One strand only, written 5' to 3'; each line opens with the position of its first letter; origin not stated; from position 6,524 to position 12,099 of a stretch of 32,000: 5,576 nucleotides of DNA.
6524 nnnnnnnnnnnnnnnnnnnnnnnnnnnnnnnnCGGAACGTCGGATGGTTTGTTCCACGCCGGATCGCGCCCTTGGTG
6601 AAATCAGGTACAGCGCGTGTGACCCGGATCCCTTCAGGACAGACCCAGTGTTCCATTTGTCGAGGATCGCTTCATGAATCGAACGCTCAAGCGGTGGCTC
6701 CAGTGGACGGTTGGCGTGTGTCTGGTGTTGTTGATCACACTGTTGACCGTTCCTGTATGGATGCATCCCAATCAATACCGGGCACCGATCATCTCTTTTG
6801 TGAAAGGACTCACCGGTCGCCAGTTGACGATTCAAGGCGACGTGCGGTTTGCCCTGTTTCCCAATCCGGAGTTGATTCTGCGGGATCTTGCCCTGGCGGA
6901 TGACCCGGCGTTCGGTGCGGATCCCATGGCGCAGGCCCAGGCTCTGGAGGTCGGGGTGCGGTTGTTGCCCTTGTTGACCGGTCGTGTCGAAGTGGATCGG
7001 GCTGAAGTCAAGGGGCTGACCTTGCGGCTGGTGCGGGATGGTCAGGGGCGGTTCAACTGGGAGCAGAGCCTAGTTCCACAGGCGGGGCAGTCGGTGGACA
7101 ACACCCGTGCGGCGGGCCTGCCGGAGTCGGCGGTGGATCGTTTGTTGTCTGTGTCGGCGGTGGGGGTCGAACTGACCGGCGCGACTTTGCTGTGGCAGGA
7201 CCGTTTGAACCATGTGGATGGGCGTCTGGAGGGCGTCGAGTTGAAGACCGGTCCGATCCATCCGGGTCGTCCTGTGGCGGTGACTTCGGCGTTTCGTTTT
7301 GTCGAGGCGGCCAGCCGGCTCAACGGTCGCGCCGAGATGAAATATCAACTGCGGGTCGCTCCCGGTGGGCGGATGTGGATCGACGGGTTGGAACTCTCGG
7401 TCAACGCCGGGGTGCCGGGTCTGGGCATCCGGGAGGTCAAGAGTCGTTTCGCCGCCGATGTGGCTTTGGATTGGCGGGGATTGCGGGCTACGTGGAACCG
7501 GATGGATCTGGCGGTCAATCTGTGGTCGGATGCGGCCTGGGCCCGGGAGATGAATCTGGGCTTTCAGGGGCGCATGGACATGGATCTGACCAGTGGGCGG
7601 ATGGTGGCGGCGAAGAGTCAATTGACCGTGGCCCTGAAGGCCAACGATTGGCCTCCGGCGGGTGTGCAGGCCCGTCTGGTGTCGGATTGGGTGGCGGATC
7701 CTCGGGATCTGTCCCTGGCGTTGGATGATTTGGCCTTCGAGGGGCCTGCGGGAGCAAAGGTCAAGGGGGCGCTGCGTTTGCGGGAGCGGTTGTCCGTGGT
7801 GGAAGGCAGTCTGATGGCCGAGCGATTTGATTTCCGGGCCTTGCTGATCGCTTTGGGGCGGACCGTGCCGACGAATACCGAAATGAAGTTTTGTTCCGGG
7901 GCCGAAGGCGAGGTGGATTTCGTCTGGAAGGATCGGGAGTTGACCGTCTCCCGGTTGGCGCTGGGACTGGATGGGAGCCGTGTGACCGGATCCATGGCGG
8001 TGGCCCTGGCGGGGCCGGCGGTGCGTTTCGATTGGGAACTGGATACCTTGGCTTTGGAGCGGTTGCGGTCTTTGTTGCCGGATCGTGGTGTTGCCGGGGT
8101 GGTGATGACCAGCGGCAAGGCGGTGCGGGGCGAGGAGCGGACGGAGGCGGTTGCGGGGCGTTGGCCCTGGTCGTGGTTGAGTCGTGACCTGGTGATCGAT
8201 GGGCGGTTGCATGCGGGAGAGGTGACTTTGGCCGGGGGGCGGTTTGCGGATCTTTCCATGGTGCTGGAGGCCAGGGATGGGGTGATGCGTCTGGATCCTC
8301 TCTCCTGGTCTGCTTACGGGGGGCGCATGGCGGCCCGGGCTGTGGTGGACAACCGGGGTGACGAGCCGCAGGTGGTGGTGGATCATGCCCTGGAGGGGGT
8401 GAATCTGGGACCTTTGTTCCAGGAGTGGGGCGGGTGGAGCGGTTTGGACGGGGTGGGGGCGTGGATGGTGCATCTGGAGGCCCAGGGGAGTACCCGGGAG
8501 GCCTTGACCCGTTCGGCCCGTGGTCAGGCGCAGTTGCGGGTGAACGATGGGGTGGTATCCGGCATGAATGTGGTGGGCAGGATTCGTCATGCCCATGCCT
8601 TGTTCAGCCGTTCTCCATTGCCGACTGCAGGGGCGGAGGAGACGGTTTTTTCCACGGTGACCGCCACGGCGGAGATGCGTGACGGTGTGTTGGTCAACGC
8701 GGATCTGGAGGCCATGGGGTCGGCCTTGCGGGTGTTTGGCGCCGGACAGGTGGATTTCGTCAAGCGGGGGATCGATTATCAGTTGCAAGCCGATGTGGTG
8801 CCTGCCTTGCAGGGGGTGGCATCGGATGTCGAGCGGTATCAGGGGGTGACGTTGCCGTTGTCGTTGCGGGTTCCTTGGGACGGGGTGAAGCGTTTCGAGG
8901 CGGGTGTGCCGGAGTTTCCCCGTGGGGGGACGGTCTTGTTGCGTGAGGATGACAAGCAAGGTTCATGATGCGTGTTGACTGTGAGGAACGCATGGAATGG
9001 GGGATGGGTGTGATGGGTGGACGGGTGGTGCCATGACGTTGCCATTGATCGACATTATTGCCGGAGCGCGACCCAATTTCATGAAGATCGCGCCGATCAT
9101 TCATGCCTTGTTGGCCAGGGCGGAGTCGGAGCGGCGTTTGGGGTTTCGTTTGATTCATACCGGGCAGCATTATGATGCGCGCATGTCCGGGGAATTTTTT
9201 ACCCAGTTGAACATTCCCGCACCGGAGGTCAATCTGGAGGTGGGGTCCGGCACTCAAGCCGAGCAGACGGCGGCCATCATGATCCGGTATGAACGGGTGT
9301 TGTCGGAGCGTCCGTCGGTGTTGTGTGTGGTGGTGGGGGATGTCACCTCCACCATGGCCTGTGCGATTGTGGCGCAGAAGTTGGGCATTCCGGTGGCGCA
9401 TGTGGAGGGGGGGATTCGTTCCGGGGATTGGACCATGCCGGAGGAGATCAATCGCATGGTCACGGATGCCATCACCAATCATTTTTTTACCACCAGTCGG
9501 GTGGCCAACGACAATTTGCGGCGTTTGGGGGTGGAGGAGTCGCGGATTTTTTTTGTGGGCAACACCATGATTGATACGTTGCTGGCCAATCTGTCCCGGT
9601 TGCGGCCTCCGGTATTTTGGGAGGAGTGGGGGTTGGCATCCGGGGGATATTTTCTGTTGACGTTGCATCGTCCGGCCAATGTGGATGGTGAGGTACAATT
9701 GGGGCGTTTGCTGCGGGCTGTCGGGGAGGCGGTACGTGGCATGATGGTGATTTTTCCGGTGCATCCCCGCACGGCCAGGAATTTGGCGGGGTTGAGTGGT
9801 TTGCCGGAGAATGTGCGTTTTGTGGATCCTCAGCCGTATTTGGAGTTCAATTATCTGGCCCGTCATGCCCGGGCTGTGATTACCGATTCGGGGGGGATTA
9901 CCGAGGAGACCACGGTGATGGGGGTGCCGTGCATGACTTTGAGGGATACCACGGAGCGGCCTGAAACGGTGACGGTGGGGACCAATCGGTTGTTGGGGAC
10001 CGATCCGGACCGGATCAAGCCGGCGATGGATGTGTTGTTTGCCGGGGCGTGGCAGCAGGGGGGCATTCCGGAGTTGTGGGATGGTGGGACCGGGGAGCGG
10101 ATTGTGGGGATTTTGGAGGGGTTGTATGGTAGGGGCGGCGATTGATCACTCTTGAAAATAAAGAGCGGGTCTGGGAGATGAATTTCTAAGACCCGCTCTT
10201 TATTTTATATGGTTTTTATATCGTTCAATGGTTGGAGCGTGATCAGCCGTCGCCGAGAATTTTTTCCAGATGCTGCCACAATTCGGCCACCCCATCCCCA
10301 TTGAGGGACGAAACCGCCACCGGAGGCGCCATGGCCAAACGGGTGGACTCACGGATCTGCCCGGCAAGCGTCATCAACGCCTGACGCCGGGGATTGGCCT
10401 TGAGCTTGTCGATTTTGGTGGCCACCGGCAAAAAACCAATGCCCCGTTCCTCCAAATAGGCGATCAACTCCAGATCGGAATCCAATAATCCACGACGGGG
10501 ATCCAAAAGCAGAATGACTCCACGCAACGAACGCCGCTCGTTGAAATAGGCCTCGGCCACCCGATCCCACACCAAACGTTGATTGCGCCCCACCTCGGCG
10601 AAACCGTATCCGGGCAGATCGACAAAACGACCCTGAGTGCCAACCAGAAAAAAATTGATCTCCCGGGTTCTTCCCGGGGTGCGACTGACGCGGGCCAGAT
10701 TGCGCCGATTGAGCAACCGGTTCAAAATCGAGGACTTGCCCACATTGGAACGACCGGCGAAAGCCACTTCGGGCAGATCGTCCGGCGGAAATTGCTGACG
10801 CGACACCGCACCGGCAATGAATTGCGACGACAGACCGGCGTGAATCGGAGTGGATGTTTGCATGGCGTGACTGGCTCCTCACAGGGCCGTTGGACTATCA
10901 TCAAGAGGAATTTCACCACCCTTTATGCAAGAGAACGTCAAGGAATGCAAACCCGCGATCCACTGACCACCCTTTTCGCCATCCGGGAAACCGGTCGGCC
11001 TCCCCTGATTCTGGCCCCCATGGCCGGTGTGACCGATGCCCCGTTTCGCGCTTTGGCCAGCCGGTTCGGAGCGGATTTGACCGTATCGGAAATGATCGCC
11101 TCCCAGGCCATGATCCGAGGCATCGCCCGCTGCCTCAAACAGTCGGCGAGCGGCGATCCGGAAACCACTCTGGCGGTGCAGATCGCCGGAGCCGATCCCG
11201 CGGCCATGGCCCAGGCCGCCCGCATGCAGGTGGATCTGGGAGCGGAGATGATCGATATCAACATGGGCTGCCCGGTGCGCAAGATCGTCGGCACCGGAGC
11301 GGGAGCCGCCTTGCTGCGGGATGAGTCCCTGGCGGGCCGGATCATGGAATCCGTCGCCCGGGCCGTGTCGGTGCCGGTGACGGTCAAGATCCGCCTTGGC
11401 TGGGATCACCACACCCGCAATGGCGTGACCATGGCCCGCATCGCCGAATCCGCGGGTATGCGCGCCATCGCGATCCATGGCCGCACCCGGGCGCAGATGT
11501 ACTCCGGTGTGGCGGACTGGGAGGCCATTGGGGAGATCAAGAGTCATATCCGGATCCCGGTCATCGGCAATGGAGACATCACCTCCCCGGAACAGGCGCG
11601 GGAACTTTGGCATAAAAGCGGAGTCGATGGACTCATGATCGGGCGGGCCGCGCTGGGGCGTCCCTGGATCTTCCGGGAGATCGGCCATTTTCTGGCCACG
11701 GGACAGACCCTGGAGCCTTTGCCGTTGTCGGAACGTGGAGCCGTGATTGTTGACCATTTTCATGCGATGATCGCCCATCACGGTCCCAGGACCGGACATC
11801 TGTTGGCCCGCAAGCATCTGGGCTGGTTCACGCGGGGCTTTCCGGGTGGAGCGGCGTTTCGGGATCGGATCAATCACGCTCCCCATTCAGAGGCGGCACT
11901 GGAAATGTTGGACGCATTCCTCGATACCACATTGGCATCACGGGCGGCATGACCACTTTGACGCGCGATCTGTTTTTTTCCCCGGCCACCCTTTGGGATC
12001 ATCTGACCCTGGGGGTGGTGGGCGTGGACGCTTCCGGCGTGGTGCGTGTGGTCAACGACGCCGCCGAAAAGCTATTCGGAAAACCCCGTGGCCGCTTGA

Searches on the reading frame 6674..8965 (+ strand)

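Call 7: search_protein_families(library=pfam, proteins=[window:6674-8965:+], max_evalue=0.001)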
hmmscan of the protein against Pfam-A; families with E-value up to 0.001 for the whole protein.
window:6674-8965:+ (764 aa): 3 families
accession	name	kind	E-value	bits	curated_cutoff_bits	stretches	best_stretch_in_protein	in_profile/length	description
PF05170.20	AsmA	-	1.1e-49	170.3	29.8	2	9-223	8-211/607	AsmA family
PF13116.12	YhdP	-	1.4e-15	56.8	46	2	511-711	967-1180/1224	YhdP protein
PF05359.17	DUF748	-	9.1e-10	37.7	50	1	5-189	11-181/1037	Domain of Unknown Function (DUF748)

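Call 9: search_protein_families(library=ncbifam, proteins=[window:6674-8965:+], max_evalue=0.01)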
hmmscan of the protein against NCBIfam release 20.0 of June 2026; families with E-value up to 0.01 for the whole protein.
window:6674-8965:+ (764 aa): 3 families
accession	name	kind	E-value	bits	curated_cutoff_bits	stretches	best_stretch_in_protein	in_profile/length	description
NF008091.0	PRK10833.1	equivalog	5.1e-35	121.1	412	2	414-738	243-573/618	outer membrane assembly protein AsmA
TIGR02099.1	TIGR02099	equivalog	0.00043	18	519.15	0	3-143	1-138/1260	YhdP family protein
NF047499.1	LIC_11026_fam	hypoth_equivalog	0.009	14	325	0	68-137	64-132/1006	LIC_11026 family protein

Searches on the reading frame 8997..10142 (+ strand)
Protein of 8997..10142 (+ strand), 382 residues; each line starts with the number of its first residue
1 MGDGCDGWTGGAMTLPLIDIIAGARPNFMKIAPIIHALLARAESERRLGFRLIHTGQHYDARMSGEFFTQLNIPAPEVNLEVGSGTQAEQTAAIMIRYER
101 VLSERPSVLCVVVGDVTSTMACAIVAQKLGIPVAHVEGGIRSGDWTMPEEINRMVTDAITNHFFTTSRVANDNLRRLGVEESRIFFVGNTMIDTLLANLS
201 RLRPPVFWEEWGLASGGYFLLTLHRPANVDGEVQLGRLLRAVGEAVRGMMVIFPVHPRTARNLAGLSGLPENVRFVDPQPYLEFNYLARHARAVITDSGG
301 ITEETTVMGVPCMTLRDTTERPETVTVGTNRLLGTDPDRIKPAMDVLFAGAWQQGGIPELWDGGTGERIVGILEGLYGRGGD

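Call 7: search_protein_families(library=pfam, proteins=[window:8997-10142:+], max_evalue=0.001)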
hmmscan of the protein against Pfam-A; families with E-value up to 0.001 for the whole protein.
window:8997-10142:+ (382 aa): 2 families
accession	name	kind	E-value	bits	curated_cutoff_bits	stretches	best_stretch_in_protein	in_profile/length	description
PF02350.25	Epimerase_2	-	1.2e-92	310.8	30.6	1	44-374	5-347/347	UDP-N-acetylglucosamine 2-epimerase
PF13579.12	Glyco_trans_4_4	-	3.7e-06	27.8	29.7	1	91-189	56-157/158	Glycosyl transferase 4-like domain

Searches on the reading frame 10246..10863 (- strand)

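Call 7: search_protein_families(library=pfam, proteins=[window:10246-10863:-], max_evalue=0.001)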
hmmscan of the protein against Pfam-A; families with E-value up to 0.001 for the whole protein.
window:10246-10863:- (206 aa): 4 families
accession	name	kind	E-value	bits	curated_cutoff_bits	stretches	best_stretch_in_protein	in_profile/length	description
PF01926.29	MMR_HSR1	-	3.8e-18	66.1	21.9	1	32-149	1-112/113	50S ribosome-binding GTPase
PF02421.24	FeoB_N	-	3.9e-06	26.9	27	1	32-157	2-121/156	Ferrous iron transport protein B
PF03193.22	RsgA_GTPase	-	1.2e-05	25.7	30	1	33-86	109-168/174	RsgA GTPase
PF00009.33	GTP_EFTU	-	5e-05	23.4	26.5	0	113-202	93-185/188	Elongation factor Tu GTP binding domain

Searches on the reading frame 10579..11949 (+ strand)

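Call 8: search_protein_families(library=pfam, proteins=[window:10579-11949:+], max_evalue=0.001)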
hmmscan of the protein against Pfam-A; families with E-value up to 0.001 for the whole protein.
window:10579-11949:+ (457 aa): 1 family
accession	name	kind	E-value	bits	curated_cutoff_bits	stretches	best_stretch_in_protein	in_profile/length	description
PF01207.24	Dus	-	4e-92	309.1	20.4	1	144-449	1-308/311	Dihydrouridine synthase (Dus)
